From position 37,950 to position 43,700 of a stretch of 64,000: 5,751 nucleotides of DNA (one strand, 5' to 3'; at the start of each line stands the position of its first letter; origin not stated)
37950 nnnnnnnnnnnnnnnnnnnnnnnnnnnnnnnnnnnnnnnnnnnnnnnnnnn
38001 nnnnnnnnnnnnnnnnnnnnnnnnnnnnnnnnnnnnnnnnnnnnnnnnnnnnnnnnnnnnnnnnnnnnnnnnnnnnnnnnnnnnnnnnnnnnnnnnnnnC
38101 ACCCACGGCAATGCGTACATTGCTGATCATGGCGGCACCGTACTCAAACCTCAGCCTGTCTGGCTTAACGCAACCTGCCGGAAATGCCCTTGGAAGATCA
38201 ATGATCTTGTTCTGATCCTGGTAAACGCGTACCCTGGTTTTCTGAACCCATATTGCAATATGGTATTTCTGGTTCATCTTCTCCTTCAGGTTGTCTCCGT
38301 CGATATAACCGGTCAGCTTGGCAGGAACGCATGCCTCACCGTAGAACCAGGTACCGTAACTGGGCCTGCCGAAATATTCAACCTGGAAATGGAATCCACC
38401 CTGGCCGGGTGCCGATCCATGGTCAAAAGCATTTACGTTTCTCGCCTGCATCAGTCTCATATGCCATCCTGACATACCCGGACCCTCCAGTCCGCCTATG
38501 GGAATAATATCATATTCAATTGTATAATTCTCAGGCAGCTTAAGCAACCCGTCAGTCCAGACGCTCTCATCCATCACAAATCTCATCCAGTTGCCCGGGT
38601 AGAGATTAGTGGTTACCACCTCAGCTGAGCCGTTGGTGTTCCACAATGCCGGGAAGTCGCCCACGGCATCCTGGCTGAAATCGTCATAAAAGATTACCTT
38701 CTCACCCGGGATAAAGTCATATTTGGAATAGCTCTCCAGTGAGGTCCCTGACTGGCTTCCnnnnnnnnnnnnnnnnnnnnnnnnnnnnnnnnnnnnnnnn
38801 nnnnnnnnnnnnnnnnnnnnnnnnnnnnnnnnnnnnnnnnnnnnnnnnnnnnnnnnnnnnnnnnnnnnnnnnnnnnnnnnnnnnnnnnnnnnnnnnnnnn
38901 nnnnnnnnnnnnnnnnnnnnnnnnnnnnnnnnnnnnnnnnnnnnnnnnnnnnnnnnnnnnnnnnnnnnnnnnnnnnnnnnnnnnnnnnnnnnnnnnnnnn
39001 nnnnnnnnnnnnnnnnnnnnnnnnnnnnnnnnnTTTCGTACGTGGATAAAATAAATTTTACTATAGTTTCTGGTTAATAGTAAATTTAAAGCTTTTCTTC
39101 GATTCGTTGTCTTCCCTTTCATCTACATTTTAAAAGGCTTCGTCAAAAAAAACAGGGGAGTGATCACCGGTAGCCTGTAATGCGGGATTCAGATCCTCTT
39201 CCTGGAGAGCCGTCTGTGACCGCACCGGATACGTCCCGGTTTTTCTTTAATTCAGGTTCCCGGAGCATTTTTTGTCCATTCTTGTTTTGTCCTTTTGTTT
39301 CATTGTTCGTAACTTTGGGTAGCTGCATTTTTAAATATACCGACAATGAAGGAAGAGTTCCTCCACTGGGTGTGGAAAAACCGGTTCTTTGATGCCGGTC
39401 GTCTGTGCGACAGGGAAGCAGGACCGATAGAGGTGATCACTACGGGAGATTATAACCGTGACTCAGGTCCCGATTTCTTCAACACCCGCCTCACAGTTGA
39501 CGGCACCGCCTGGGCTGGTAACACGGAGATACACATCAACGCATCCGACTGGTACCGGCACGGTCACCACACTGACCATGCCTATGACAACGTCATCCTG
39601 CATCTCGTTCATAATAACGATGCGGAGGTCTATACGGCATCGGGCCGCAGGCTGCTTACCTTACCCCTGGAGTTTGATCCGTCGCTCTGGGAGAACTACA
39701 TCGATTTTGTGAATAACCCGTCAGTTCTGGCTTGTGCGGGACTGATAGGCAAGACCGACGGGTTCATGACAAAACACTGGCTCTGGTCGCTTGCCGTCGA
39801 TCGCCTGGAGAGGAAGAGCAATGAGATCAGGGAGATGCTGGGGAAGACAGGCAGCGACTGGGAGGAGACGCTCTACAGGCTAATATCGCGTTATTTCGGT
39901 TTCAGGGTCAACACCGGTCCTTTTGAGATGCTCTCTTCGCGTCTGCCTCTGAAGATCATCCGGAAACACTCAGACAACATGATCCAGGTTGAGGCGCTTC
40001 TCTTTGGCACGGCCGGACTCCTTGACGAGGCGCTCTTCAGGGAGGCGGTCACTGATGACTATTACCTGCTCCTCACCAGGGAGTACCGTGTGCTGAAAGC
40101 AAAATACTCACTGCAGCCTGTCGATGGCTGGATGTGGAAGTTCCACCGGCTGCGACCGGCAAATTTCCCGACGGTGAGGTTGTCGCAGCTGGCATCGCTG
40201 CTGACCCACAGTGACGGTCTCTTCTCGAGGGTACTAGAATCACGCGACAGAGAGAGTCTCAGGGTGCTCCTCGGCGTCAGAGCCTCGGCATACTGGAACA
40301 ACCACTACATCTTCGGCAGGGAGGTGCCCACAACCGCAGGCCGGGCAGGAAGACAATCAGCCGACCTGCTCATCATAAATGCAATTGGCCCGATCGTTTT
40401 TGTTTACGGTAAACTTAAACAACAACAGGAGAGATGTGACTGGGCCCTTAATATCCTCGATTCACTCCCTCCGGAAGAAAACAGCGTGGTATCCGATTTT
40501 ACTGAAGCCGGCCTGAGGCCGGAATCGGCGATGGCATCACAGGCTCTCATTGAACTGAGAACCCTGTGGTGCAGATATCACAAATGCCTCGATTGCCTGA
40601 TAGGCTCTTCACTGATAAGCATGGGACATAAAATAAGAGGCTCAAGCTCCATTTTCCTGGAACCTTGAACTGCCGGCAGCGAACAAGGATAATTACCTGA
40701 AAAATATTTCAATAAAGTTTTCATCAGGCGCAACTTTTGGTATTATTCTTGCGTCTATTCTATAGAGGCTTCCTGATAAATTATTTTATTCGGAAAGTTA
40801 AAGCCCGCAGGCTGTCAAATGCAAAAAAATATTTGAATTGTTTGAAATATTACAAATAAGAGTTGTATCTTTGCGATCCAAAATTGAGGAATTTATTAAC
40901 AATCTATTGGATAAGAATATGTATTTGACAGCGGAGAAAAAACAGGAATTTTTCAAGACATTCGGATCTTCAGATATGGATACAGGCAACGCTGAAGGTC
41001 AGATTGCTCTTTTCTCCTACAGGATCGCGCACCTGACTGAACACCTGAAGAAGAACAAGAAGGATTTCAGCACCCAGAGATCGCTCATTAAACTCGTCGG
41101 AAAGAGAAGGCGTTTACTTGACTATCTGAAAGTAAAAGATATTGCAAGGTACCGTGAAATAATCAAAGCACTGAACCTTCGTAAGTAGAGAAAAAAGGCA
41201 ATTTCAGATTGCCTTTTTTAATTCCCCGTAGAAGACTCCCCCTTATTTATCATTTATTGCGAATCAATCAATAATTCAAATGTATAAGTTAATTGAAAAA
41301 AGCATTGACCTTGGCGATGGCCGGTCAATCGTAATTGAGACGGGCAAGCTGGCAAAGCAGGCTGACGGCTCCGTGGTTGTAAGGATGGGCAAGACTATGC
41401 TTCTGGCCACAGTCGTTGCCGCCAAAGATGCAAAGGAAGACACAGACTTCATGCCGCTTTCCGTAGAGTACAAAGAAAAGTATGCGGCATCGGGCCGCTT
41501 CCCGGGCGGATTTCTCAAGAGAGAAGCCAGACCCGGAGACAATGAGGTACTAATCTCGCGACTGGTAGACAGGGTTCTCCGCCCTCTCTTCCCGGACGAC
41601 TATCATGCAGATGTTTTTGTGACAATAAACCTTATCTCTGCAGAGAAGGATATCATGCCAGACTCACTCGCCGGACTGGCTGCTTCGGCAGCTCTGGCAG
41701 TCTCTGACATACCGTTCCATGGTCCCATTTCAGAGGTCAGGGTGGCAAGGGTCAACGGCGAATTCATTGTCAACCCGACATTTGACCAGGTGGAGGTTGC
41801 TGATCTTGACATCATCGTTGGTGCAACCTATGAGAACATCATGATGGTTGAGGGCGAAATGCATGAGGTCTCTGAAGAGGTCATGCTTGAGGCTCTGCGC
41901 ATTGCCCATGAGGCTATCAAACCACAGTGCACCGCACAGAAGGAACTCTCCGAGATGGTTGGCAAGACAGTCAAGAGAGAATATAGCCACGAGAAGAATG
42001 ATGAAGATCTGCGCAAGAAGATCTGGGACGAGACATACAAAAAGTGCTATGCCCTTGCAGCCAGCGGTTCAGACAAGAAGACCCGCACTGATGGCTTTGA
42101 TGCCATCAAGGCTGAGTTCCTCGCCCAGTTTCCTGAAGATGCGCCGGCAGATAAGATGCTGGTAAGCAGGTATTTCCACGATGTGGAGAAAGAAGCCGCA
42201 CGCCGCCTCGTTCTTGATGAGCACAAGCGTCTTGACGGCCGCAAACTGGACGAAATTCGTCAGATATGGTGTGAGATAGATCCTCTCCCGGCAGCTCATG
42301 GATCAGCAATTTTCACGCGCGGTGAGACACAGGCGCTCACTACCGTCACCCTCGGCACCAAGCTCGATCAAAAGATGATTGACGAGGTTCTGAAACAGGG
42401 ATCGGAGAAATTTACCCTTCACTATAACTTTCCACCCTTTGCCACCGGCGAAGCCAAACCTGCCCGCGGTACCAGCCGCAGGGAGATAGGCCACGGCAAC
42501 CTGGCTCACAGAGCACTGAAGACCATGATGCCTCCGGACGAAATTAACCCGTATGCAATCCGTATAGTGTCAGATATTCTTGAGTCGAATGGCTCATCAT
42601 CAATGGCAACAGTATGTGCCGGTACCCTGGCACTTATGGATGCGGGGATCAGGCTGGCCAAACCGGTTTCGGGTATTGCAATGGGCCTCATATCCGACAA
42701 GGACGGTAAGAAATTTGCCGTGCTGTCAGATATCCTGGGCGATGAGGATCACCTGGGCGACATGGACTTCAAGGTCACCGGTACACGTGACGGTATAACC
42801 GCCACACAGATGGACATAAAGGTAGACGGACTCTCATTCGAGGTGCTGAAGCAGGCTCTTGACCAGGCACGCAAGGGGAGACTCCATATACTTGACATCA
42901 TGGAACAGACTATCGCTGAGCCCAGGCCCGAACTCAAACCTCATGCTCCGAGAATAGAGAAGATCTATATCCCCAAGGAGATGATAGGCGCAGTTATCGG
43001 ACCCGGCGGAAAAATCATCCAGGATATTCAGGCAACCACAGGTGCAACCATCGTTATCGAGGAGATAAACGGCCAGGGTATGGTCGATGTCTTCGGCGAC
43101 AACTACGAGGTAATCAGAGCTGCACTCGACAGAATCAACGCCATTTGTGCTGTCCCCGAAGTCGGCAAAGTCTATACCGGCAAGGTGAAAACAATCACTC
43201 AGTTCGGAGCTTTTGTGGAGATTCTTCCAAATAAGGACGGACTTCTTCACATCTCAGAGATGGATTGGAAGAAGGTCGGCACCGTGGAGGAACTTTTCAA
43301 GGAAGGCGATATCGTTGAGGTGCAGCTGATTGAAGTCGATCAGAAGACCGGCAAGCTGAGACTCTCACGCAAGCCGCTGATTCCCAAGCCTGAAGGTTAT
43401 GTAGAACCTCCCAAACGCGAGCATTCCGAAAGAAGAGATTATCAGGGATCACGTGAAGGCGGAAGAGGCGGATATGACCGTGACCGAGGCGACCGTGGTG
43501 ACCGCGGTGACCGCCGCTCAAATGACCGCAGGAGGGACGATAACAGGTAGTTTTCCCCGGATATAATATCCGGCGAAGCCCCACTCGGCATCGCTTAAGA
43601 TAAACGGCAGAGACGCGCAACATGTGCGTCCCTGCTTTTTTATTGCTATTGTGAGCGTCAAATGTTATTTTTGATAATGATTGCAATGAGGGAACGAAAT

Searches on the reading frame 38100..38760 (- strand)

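Call 78: search_protein_families(library=pfam, proteins=[window:38100-38760:-], max_evalue=1)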
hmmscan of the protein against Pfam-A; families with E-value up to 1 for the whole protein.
window:38100-38760:- (220 aa): 1 family
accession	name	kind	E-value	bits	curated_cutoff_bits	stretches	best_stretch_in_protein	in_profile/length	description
PF19763.6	DUF6250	-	0.057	13.7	26.9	1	159-190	110-141/165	Domain of unknown function (DUF6250)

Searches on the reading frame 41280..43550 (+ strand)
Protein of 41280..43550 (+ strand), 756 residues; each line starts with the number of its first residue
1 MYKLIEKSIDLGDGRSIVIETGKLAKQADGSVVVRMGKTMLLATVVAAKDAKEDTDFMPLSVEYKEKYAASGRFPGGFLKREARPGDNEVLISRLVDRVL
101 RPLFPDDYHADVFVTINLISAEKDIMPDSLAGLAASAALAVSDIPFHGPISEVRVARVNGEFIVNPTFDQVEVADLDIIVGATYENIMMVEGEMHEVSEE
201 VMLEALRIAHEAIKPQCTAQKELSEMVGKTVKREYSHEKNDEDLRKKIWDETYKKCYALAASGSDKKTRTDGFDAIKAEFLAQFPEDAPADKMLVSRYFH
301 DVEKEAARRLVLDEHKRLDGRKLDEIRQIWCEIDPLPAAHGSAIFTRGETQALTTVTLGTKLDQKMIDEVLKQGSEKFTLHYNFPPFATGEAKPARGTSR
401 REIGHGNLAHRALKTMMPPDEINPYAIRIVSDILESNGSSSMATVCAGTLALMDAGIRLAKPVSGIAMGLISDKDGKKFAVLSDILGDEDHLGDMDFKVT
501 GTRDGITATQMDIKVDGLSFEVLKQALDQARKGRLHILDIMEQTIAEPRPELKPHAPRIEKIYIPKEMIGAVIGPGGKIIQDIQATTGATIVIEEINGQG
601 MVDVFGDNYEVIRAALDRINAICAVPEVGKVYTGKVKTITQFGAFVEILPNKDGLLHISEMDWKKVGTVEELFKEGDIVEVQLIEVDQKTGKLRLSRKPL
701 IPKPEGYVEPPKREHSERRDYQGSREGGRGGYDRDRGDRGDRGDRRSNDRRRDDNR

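Call 5: search_protein_families(library=pfam, proteins=[window:41280-43550:+], max_evalue=0.001)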
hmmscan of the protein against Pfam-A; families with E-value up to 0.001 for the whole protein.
window:41280-43550:+ (756 aa): 6 families
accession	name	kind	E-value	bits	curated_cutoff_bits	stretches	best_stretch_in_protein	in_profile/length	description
PF01138.27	RNase_PH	-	2.6e-61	206.2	25.5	2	14-145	2-130/130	3' exoribonuclease family, domain 1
PF03725.20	RNase_PH_C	-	3.8e-22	78.4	20.8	2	148-212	1-67/67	3' exoribonuclease family, domain 2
PF00575.29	S1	-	4.4e-19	69.1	22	1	626-698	2-74/74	S1 RNA binding domain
PF00013.35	KH_1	-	2e-12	47.1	21.5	1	560-620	2-65/66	KH domain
PF03726.19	PNPase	-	1.3e-08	35.6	24.6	1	247-322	5-81/81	Polyribonucleotide nucleotidyltransferase, RNA binding domain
PF23459.1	S1_RRP5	-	4.9e-05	24.3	27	1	629-696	4-71/72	RRP5 S1 domain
